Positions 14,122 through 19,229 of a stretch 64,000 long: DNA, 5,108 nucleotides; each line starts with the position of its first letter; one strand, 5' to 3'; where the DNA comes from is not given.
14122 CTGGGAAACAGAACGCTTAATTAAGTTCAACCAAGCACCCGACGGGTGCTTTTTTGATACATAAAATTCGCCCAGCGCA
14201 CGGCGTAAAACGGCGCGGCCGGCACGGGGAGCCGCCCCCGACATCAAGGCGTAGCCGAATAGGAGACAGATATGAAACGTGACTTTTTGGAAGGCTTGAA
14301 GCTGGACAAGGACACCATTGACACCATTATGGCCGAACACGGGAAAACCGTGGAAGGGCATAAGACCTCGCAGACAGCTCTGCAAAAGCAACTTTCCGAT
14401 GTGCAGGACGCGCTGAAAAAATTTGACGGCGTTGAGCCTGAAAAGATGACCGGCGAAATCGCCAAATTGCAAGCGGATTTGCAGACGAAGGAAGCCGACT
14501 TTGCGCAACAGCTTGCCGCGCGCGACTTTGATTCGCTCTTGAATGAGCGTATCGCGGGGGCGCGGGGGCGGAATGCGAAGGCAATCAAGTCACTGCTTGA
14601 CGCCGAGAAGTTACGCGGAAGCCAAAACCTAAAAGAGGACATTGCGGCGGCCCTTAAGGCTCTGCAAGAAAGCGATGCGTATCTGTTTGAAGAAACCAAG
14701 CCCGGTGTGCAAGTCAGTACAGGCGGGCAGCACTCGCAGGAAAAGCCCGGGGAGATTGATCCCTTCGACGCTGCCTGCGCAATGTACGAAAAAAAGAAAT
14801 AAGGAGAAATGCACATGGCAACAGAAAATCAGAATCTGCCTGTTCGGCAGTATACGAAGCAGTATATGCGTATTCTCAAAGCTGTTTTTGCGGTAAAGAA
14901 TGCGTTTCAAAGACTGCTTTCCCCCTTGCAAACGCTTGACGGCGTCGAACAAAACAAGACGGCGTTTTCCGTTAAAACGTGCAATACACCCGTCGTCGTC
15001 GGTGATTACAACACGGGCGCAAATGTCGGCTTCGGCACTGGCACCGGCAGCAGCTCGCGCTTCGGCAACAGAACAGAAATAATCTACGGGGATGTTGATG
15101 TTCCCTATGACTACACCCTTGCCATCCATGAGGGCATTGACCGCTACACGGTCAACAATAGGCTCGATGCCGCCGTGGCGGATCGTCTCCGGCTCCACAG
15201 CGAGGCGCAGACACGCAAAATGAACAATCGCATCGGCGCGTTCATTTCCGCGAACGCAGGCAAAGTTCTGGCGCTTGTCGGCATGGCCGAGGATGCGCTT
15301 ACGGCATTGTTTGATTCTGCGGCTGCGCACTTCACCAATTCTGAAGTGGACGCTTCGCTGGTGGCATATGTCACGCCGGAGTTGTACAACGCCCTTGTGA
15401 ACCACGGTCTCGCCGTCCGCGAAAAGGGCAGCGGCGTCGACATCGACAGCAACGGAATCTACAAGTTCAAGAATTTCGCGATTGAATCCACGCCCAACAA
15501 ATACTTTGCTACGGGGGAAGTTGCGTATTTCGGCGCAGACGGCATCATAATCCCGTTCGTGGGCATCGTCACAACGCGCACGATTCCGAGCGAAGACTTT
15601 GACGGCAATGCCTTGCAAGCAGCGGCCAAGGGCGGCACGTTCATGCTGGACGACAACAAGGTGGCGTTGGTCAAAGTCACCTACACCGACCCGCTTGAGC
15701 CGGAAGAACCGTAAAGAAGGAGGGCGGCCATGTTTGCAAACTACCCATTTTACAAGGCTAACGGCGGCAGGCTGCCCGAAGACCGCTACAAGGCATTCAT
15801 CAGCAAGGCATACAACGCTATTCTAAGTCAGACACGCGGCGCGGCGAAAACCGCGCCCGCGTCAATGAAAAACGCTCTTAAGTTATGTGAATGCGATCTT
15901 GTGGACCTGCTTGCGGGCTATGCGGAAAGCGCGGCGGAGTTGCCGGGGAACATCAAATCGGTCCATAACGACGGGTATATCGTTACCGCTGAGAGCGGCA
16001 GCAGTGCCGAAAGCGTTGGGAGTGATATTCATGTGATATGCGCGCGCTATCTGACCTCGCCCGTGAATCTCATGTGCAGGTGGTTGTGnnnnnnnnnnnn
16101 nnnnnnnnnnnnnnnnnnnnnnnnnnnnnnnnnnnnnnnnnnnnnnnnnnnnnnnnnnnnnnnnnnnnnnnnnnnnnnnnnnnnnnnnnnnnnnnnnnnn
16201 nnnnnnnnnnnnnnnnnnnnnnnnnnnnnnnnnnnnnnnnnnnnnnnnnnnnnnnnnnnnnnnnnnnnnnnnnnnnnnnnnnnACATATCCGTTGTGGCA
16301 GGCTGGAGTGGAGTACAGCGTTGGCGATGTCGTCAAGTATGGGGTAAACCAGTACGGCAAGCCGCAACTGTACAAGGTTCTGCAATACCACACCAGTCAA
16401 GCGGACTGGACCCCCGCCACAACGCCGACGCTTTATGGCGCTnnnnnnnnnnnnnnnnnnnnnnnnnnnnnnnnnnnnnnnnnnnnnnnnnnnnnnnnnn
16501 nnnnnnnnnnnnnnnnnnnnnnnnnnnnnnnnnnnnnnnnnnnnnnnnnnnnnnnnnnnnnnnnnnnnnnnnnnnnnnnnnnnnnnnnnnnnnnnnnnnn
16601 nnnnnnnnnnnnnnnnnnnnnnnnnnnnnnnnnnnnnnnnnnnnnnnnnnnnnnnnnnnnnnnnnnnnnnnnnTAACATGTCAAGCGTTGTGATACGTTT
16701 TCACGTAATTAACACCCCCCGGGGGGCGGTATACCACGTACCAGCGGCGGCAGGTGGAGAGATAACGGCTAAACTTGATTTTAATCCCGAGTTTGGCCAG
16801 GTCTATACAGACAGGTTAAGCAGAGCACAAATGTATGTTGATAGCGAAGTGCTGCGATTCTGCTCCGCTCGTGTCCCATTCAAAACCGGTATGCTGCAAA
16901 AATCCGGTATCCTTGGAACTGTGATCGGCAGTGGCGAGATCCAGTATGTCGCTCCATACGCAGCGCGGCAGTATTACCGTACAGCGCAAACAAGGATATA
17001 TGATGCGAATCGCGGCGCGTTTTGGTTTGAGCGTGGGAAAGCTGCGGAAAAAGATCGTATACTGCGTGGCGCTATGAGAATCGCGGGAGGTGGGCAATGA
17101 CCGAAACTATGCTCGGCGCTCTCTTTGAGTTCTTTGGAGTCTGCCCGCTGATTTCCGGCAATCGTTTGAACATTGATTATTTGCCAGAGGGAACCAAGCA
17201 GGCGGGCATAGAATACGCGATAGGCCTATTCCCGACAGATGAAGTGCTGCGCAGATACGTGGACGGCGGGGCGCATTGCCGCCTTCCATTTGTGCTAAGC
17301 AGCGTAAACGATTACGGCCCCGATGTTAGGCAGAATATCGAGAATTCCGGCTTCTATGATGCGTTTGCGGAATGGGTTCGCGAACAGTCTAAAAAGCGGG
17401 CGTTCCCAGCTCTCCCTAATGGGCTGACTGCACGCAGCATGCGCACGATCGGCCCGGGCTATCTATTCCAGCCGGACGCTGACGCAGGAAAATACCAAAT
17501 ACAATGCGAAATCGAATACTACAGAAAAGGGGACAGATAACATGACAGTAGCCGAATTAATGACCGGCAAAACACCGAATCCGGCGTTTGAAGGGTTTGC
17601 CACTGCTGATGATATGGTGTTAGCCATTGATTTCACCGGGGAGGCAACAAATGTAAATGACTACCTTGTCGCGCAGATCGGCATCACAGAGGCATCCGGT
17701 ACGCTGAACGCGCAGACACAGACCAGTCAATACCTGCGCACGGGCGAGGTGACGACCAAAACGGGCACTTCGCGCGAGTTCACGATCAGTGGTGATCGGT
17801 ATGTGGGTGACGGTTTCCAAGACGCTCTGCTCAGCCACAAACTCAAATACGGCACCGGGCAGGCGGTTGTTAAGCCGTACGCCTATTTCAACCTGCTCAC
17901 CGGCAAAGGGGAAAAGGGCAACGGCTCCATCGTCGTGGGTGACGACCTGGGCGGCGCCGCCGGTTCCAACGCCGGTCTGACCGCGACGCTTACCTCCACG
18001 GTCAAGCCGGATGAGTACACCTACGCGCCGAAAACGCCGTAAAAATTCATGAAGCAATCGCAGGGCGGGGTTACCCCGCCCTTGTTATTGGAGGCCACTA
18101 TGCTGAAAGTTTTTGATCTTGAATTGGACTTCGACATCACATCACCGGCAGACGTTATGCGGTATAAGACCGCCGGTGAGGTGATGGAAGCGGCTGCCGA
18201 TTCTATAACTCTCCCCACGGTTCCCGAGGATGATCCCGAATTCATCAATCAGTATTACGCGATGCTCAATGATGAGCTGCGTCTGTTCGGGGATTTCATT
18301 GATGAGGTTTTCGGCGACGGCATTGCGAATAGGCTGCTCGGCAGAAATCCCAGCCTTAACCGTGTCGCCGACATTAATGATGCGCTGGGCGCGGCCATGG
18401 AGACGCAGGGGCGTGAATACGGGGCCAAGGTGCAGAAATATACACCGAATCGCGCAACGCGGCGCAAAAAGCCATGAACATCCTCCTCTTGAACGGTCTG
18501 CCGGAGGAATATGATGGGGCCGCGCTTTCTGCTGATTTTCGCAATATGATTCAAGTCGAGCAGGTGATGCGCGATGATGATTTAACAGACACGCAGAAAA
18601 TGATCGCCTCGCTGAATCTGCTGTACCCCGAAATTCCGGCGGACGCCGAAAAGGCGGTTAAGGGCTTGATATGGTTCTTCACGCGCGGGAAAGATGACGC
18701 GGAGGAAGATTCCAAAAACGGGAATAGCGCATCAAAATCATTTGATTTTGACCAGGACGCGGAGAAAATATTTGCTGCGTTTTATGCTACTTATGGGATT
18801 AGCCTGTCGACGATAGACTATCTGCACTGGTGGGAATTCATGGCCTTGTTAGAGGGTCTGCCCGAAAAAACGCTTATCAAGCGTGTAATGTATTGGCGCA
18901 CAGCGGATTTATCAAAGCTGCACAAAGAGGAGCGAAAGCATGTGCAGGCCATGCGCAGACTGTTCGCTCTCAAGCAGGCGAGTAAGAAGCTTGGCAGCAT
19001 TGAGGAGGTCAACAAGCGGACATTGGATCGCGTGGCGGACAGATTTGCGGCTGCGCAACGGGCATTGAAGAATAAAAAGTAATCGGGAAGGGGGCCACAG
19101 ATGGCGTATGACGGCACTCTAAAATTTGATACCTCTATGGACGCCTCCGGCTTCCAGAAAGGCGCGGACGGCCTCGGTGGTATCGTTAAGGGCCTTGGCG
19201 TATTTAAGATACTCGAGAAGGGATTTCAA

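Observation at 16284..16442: CBM5/12-like carbohydrate-binding module inserted in a head-tail connector protein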

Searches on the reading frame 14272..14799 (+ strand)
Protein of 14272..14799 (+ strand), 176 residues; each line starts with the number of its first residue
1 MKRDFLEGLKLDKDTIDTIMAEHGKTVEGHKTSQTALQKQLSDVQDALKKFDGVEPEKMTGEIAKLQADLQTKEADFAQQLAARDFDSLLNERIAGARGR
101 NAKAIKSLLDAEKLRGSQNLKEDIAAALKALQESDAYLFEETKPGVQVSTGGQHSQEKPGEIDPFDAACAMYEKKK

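Call 5: search_protein_families(library=phrogs, proteins=[window:14272-14799:+], max_evalue=0.01)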
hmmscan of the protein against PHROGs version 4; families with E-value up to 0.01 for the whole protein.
window:14272-14799:+ (176 aa): 3 families
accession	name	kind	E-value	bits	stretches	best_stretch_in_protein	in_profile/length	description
phrog_194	-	head and packaging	3.1e-31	110.4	1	1-170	21-209/335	head scaffolding protein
phrog_24130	-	head and packaging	0.00098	20.2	1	58-158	33-127/146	head scaffolding protein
phrog_2303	-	head and packaging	0.0041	18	1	32-159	67-203/219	head scaffolding protein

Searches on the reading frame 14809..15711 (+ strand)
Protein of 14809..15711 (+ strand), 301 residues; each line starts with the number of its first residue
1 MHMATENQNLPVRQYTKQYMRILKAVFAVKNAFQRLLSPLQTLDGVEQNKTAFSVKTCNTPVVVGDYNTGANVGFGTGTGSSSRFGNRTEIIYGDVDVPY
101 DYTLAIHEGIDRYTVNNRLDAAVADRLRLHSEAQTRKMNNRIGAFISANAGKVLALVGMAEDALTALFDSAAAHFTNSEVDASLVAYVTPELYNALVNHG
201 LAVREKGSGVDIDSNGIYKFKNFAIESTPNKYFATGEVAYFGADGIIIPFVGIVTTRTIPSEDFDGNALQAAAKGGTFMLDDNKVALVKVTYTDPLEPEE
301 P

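Call 5: search_protein_families(library=phrogs, proteins=[window:14809-15711:+], max_evalue=0.01)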
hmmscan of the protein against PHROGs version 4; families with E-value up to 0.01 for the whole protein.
window:14809-15711:+ (301 aa): 2 families
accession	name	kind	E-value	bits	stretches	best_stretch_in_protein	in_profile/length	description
phrog_840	-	head and packaging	8.3e-125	416.9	1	6-293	2-289/291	major head protein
phrog_422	-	head and packaging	0.0069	16.9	0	161-236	140-225/297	major head protein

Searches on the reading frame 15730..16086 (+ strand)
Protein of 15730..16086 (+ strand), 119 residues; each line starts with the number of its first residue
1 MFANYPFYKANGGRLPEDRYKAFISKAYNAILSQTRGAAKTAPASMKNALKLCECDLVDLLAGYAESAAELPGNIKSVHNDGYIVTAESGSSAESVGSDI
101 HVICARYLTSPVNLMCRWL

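Call 5: search_protein_families(library=phrogs, proteins=[window:15730-16086:+], max_evalue=0.01)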
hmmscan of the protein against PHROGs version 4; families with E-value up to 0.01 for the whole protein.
window:15730-16086:+ (119 aa): 1 family
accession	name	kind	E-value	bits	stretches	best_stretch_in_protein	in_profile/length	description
phrog_541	-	connector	6.6e-10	40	1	1-118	2-125/129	head-tail adaptor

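Call 12: search_protein_families(library=pfam, proteins=[window:15730-16086:+], max_evalue=1)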
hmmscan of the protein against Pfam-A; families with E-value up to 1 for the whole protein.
window:15730-16086:+ (119 aa): 2 families
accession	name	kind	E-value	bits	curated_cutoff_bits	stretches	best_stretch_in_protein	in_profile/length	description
PF22187.2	DUF6946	-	0.094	12.5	27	1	37-90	33-87/214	Domain of unknown function (DUF6946)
PF24037.1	DUF7346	-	0.14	12.8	28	1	43-91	87-133/139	Family of unknown function (DUF7346)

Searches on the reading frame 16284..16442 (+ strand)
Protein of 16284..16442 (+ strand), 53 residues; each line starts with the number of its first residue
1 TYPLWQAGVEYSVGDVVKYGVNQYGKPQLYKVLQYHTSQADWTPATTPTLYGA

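Call 4: search_protein_families(library=pfam, proteins=[window:16284-16442:+], max_evalue=10)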
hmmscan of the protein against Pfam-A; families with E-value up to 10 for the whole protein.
window:16284-16442:+ (53 aa): 2 families
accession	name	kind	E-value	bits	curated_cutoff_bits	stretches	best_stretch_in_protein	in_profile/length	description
PF02839.19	CBM_5_12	-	9e-10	38.9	26.2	1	5-51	2-43/44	Carbohydrate-binding module family 5/12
PF21375.2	POT1_C_insert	-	0.27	11.5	27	1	14-48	102-136/143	Protection of telomeres protein 1 (POT1), C-terminal insertion domain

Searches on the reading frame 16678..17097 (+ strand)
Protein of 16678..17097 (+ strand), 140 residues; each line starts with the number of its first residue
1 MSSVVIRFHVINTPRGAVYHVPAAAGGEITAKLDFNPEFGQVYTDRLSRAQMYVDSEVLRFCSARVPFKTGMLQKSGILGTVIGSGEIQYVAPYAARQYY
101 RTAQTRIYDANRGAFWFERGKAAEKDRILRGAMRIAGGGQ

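Call 5: search_protein_families(library=phrogs, proteins=[window:16678-17097:+], max_evalue=0.01)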
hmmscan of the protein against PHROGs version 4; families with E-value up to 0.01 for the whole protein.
window:16678-17097:+ (140 aa): 1 family
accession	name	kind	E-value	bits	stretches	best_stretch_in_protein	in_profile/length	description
phrog_556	-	head and packaging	8.3e-29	102.2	1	10-139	24-160/295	minor head protein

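Call 12: search_protein_families(library=pfam, proteins=[window:16678-17097:+], max_evalue=1)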
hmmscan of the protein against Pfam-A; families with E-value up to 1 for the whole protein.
window:16678-17097:+ (140 aa): 1 family
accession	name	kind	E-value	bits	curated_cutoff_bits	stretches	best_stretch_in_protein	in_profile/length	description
PF11114.13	Minor_capsid_2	-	1.1e-05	26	27.7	1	40-105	12-74/113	Minor capsid protein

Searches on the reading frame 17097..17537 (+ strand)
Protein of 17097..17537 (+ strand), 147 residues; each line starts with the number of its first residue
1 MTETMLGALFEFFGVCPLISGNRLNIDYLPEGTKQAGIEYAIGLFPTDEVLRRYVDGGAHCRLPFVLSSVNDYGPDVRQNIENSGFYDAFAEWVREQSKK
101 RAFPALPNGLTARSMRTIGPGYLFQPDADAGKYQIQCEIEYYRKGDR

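Call 5: search_protein_families(library=phrogs, proteins=[window:17097-17537:+], max_evalue=0.01)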
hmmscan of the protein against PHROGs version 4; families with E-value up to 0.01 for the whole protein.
window:17097-17537:+ (147 aa): 2 families
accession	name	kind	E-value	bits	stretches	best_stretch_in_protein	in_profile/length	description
phrog_3266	-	connector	1.6e-34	119.7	1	4-144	2-141/142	tail completion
phrog_556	-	head and packaging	7.1e-17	63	1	9-141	168-294/295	minor head protein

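Call 12: search_protein_families(library=pfam, proteins=[window:17097-17537:+], max_evalue=1)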
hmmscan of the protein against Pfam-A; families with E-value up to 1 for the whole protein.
window:17097-17537:+ (147 aa): 0 families

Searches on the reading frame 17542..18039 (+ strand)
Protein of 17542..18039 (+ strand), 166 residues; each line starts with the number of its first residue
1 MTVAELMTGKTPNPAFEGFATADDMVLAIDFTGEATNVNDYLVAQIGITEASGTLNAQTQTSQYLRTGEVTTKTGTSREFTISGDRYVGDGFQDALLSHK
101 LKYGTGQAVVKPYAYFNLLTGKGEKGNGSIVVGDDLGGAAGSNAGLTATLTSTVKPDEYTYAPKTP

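Call 5: search_protein_families(library=phrogs, proteins=[window:17542-18039:+], max_evalue=0.01)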
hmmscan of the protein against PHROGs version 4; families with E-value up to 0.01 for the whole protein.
window:17542-18039:+ (166 aa): 1 family
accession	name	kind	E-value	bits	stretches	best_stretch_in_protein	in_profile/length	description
phrog_820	-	tail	3.4e-18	66.8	1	17-163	4-153/155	major tail protein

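Call 12: search_protein_families(library=pfam, proteins=[window:17542-18039:+], max_evalue=1)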
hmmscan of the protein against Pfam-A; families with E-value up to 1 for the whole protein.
window:17542-18039:+ (166 aa): 0 families

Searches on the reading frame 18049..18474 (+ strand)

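Call 58: search_protein_families(library=phrogs, proteins=[window:18049-18474:+], max_evalue=0.001)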
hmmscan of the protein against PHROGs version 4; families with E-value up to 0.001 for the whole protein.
window:18049-18474:+ (142 aa): 1 family
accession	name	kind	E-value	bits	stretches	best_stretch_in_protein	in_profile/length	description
phrog_4450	-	unknown function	1e-16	62.2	1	18-141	1-119/120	-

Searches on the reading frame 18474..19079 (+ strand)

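Call 58: search_protein_families(library=phrogs, proteins=[window:18474-19079:+], max_evalue=0.001)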
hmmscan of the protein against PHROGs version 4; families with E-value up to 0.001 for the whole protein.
window:18474-19079:+ (202 aa): 1 family
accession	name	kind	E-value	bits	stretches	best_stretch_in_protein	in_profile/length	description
phrog_706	-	unknown function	1.7e-43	149.7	1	17-172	20-188/201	-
